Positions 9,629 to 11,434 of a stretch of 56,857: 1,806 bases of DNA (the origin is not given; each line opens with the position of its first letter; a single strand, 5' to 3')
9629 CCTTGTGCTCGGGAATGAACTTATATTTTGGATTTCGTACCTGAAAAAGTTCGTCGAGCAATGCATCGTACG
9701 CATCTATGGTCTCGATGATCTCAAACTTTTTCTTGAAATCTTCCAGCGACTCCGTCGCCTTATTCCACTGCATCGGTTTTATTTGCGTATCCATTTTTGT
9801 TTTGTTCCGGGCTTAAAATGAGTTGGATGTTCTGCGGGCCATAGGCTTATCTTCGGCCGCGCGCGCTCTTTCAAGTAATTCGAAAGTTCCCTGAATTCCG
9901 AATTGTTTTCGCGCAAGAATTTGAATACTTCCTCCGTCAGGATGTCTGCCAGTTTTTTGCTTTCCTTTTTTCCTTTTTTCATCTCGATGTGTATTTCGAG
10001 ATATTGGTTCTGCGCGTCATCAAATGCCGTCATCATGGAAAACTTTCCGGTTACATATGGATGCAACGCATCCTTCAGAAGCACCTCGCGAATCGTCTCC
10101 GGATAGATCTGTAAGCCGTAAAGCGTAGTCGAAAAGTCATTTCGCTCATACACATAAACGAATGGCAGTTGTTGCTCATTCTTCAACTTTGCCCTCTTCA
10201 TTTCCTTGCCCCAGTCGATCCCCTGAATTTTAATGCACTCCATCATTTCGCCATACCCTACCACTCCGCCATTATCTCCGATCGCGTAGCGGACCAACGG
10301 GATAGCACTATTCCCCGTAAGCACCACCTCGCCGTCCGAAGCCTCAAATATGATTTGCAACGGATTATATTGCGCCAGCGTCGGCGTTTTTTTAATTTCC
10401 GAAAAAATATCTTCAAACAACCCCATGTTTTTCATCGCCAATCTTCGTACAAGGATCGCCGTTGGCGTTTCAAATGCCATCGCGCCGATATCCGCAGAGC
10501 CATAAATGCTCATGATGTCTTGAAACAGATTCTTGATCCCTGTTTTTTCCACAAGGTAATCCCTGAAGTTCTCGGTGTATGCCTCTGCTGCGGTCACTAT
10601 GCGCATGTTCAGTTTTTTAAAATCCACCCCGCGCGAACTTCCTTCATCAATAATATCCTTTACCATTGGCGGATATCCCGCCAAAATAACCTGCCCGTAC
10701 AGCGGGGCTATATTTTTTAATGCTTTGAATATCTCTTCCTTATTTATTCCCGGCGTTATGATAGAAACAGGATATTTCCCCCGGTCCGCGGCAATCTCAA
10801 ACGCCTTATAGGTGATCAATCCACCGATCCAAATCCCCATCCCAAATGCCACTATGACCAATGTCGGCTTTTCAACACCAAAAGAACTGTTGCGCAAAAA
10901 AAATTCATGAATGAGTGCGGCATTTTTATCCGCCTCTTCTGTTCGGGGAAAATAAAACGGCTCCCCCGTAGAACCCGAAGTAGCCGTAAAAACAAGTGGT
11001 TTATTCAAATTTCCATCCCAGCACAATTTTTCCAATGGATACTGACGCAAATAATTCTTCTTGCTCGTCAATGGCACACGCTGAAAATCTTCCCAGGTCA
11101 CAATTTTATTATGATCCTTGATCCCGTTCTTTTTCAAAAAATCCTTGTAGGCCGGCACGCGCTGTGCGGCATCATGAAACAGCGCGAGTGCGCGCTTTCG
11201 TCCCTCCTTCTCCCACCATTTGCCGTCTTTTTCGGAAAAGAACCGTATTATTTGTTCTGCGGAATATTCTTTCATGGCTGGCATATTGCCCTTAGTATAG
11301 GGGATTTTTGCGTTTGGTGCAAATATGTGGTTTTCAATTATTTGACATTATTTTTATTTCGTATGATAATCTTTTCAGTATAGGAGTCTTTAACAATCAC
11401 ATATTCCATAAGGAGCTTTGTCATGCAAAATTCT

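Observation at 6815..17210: Six direct copies of a ~120-bp portable module: consensus promoter plus leaderless 28-codon start (R)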

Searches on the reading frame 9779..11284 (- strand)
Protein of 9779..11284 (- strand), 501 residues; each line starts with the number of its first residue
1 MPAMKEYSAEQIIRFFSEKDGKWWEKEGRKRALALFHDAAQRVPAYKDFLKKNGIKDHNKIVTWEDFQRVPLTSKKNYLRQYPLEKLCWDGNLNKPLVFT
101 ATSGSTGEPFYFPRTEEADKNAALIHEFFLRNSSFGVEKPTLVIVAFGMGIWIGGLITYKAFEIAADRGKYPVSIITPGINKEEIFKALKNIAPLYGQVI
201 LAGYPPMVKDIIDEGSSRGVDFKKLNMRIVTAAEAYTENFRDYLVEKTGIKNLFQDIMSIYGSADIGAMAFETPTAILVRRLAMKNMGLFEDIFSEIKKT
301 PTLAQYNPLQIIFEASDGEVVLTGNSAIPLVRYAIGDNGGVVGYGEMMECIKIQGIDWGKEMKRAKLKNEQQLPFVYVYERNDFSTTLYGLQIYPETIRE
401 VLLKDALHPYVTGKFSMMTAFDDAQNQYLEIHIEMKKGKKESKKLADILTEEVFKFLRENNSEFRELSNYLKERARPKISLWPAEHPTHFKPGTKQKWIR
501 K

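Call 7: search_protein_families(library=pfam, proteins=[window:9779-11284:-], max_evalue=0.01)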
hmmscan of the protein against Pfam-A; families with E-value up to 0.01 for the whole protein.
window:9779-11284:- (501 aa): 0 families

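Call 9: find_homologous_proteins(query=window:9779-11284:-)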
Query window:9779-11284:- (501 aa): 2637 proteins with E <= 0.001 among 8000 candidates; the best 120 are listed.
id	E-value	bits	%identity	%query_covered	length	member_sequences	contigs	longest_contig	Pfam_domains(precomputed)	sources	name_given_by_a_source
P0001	0.0e+0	1148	100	100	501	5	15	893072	-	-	-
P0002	0.0e+0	1079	93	100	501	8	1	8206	-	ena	-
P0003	0.0e+0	1030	88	100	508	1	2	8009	-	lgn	-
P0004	0.0e+0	1021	87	100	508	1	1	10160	-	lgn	-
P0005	9.8e-278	940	79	100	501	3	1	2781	-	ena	-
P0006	4.6e-267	905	77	100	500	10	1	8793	-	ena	-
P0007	8.5e-261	884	76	99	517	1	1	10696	-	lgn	-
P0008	1.7e-260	883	76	100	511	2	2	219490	-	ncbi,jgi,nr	ncbi:MAG: hypothetical protein ACD_81C00165G0013 [uncultured bacterium]|nr:MAG: hypothetical protein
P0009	1.9e-245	833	71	99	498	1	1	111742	-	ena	-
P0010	1.4e-243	827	71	100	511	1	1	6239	-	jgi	jgi:phenylacetate-CoA ligase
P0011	4.1e-237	806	70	100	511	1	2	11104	-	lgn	-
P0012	2.8e-235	800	68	100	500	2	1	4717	-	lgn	-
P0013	7.7e-233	792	68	99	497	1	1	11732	-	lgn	-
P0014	3.2e-230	783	67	99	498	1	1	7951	-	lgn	-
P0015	9.8e-224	762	65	100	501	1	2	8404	-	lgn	-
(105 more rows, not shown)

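Call 10: search_protein_families(library=ncbifam, proteins=[window:9779-11284:-], max_evalue=0.01)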
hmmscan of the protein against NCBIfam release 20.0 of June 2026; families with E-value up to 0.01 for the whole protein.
window:9779-11284:- (501 aa): 5 families
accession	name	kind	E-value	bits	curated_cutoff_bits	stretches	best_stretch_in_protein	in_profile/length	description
NF041878.1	paak_haloarch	equivalog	4.2e-16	58.6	700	1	34-447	23-387/427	phenylacetate--CoA ligase PaaK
TIGR02155.1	PA_CoA_ligase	equivalog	2.8e-13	49.2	646.3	1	38-439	22-370/422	phenylacetate--CoA ligase PaaK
NF053551.1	FlxY_rubin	equivalog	1.1e-08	34.2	520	1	40-118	25-99/424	flexirubin biosynthesis putative acyl-CoA ligase FlxY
NF045666.1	DVU1553_fam_AMP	equivalog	5.6e-07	28.9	300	1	35-110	34-105/331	DVU_1553 family AMP-dependent CoA ligase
TIGR03335.1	F390_ftsA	equivalog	0.0041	15.9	458.7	0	37-163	27-154/445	coenzyme F390 synthetase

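Call 13: find_encoding_contigs(protein=P0001, flank=10000, max_places=10)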
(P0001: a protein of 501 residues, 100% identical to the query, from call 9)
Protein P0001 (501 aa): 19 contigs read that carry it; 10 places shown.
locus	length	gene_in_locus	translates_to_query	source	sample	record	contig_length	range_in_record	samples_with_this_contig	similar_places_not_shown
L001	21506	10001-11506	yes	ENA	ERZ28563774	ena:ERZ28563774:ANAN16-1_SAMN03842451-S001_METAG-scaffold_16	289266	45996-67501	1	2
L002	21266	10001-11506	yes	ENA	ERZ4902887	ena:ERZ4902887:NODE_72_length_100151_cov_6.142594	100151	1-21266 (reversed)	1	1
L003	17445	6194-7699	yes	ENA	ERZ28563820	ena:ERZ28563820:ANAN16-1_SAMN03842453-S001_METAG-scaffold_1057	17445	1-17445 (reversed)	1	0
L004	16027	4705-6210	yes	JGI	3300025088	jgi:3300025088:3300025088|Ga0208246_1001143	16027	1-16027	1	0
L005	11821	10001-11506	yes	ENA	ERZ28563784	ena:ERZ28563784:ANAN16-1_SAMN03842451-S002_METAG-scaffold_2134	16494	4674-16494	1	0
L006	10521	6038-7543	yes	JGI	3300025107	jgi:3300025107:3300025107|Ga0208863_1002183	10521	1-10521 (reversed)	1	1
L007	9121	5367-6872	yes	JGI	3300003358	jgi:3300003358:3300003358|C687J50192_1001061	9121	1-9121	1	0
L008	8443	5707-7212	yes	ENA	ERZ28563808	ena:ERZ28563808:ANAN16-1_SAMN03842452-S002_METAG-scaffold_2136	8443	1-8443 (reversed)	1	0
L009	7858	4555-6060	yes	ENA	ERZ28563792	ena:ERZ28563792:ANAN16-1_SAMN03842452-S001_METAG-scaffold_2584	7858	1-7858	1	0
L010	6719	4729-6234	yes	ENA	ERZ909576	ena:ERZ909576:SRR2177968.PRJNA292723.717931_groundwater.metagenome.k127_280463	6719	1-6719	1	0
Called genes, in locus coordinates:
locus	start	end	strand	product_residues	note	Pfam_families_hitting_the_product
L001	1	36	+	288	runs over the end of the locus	PF01116:F_bP_aldolase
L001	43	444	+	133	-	PF00072:Response_reg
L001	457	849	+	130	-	PF00072:Response_reg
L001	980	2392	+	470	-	PF04055:Radical_SAM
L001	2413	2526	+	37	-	-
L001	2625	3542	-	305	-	PF01636:APH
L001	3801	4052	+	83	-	PF00072:Response_reg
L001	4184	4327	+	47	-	-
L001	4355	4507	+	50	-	-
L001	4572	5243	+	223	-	-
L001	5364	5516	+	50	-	-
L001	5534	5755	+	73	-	PF04149:DUF397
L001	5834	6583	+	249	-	-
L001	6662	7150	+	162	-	-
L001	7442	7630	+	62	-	-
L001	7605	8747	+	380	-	-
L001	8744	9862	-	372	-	PF04055:Radical_SAM, PF13353:Fer4_12, PF13186:SPASM (weak)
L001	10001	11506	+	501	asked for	-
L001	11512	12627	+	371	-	PF00899:ThiF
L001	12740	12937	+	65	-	-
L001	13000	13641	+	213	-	-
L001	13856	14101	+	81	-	-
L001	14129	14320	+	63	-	-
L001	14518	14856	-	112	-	-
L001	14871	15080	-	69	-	-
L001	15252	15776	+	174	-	PF00881:Nitroreductase (weak), PF14512:TM1586_NiRdase (faint)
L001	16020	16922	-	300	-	PF03109:ABC1 (faint), PF00069:Pkinase (faint), PF01636:APH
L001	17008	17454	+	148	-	PF00334:NDK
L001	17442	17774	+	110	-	-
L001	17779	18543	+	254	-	-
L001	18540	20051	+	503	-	PF13439:Glyco_transf_4, PF13579:Glyco_trans_4_4, PF00534:Glycos_transf_1, PF13692:Glyco_trans_1_4, PF00293:NUDIX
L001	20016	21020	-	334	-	PF01075:Glyco_transf_9 (faint)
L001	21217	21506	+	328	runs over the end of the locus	PF13565:HTH_32 (weak), PF00665:rve, PF13683:rve_3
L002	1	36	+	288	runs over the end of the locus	PF01116:F_bP_aldolase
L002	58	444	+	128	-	PF00072:Response_reg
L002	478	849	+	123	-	PF00072:Response_reg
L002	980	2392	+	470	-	PF04055:Radical_SAM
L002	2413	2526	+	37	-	-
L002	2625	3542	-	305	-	PF01636:APH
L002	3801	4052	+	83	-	PF00072:Response_reg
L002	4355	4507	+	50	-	-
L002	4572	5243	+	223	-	-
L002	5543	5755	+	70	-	PF04149:DUF397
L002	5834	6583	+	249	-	-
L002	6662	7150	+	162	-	-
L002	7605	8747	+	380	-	-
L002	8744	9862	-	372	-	PF04055:Radical_SAM, PF13353:Fer4_12, PF13186:SPASM (weak)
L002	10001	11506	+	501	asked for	-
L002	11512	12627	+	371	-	PF00899:ThiF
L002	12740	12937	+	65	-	-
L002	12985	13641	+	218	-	-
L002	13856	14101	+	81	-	-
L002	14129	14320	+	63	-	-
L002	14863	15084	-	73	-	-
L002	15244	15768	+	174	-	PF00881:Nitroreductase (weak), PF14512:TM1586_NiRdase (faint)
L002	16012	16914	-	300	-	PF03109:ABC1 (faint), PF00069:Pkinase (faint), PF01636:APH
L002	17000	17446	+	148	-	PF00334:NDK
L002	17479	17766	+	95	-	-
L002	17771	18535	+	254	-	-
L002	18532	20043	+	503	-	PF13439:Glyco_transf_4, PF13579:Glyco_trans_4_4, PF00534:Glycos_transf_1, PF13692:Glyco_trans_1_4, PF00293:NUDIX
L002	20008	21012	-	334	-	PF01075:Glyco_transf_9 (faint)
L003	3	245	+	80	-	?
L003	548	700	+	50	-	-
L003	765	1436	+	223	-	-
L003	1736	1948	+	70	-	PF04149:DUF397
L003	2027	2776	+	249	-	-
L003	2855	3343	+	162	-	-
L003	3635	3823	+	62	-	-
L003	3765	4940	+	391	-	-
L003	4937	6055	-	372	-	PF04055:Radical_SAM, PF13353:Fer4_12, PF13186:SPASM (weak)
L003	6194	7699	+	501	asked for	-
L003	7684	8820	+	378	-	PF00899:ThiF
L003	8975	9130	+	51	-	-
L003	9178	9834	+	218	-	-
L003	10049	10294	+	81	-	-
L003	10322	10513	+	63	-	-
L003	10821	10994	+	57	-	-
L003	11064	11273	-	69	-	-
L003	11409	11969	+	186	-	PF14512:TM1586_NiRdase (faint), PF00881:Nitroreductase (weak)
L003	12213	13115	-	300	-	PF03109:ABC1 (faint), PF00069:Pkinase (faint), PF01636:APH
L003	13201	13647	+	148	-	PF00334:NDK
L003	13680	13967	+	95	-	-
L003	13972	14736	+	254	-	-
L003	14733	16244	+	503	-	PF13439:Glyco_transf_4, PF13579:Glyco_trans_4_4, PF00534:Glycos_transf_1, PF13692:Glyco_trans_1_4, PF00293:NUDIX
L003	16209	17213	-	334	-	PF01075:Glyco_transf_9 (faint)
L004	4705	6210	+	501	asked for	-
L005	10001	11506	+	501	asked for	-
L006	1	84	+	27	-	?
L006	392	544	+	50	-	-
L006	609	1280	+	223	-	-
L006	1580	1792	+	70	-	PF04149:DUF397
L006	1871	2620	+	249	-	-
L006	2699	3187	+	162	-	-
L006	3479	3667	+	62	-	-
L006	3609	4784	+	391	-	-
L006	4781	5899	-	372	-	PF04055:Radical_SAM, PF13353:Fer4_12, PF13186:SPASM (weak)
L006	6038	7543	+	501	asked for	-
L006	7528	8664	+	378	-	PF00899:ThiF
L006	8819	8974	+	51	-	-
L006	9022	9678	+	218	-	-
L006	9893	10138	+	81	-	-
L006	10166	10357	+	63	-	-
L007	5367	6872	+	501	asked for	-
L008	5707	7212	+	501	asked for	-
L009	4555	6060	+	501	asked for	-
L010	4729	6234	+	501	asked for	-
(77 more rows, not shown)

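Call 15: find_encoding_contigs(protein=P0002, flank=10000, max_places=3)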
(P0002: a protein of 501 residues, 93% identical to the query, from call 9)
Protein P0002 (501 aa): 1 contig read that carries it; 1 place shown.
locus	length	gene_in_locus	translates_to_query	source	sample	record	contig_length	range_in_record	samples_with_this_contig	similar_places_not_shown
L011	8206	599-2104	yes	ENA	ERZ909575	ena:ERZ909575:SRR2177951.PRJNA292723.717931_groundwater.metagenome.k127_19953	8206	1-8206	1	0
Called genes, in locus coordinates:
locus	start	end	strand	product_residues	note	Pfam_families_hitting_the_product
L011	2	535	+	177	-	?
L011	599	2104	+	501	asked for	-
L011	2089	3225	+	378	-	PF00899:ThiF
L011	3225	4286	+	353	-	PF00881:Nitroreductase (faint)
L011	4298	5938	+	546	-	PF00512:HisKA, PF02518:HATPase_c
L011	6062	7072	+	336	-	PF21068:ATPgraspMvdD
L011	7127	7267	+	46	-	-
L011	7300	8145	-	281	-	-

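Call 16: find_encoding_contigs(protein=P0004, flank=10000, max_places=3)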
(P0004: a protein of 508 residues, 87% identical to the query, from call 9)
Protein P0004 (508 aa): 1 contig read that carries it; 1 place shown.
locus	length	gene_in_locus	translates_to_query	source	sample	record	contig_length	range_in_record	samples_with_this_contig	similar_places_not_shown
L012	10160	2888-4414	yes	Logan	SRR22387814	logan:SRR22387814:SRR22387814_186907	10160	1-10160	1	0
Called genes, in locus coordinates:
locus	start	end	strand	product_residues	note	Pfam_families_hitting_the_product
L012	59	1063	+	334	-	PF01926:MMR_HSR1, PF02421:FeoB_N, PF06071:YchF-GTPase_C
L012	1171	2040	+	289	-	PF01116:F_bP_aldolase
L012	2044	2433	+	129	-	PF00072:Response_reg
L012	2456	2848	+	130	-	PF00072:Response_reg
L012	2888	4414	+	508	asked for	-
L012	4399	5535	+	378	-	PF00899:ThiF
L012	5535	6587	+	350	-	PF00881:Nitroreductase (faint)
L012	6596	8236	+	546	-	PF00512:HisKA, PF02518:HATPase_c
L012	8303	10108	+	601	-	PF00664:ABC_membrane, PF13304:AAA_21 (faint), PF00005:ABC_tran, PF02463:SMC_N (faint)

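Call 17: find_encoding_contigs(protein=P0008, flank=10000, max_places=3)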
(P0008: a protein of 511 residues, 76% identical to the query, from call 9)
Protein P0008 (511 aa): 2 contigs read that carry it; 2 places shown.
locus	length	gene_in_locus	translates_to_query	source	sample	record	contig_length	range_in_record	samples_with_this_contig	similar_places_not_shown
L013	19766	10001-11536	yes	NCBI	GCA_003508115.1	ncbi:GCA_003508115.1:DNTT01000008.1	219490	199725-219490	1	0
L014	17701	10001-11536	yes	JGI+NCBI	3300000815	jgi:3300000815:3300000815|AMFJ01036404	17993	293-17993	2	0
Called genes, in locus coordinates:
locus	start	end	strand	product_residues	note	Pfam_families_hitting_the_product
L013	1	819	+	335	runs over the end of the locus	PF04055:Radical_SAM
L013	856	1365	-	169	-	PF01195:Pept_tRNA_hydro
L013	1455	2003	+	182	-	PF10502:Peptidase_S26, PF00717:Peptidase_S24 (weak)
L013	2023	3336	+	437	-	PF13393:tRNA-synt_His, PF00587:tRNA-synt_2b, PF03129:HGTP_anticodon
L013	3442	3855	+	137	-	PF11969:DcpS_C, PF01230:HIT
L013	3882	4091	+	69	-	PF01165:Ribosomal_S21 (weak)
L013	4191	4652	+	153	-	PF09424:YqeY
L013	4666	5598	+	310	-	-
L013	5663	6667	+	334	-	PF01926:MMR_HSR1, PF02421:FeoB_N, PF06071:YchF-GTPase_C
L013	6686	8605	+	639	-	PF24981:Beta-prop_ATRN-LZTR1, PF24681:Kelch_KLHDC2_KLHL20_DRC7, PF24981:Beta-prop_ATRN-LZTR1, PF13415:Beta-prop_FBX42, PF13854:Kelch_HCF, PF24981:Beta-prop_ATRN-LZTR1, PF24681:Kelch_KLHDC2_KLHL20_DRC7, PF13415:Beta-prop_FBX42, +5 more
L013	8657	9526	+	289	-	PF01116:F_bP_aldolase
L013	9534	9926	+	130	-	PF00072:Response_reg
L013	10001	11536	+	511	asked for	-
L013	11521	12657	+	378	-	PF00899:ThiF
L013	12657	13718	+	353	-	PF00881:Nitroreductase (faint), PF14512:TM1586_NiRdase (faint)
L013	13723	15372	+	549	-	PF16927:HisKA_7TM, PF00512:HisKA, PF02518:HATPase_c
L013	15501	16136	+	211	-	PF01386:Ribosomal_L25p, PF14693:Ribosomal_TL5_C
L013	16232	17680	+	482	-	PF13406:SLT_2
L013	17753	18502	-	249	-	PF03462:PCRF, PF00472:RF-1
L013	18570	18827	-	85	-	PF01197:Ribosomal_L31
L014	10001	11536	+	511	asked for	-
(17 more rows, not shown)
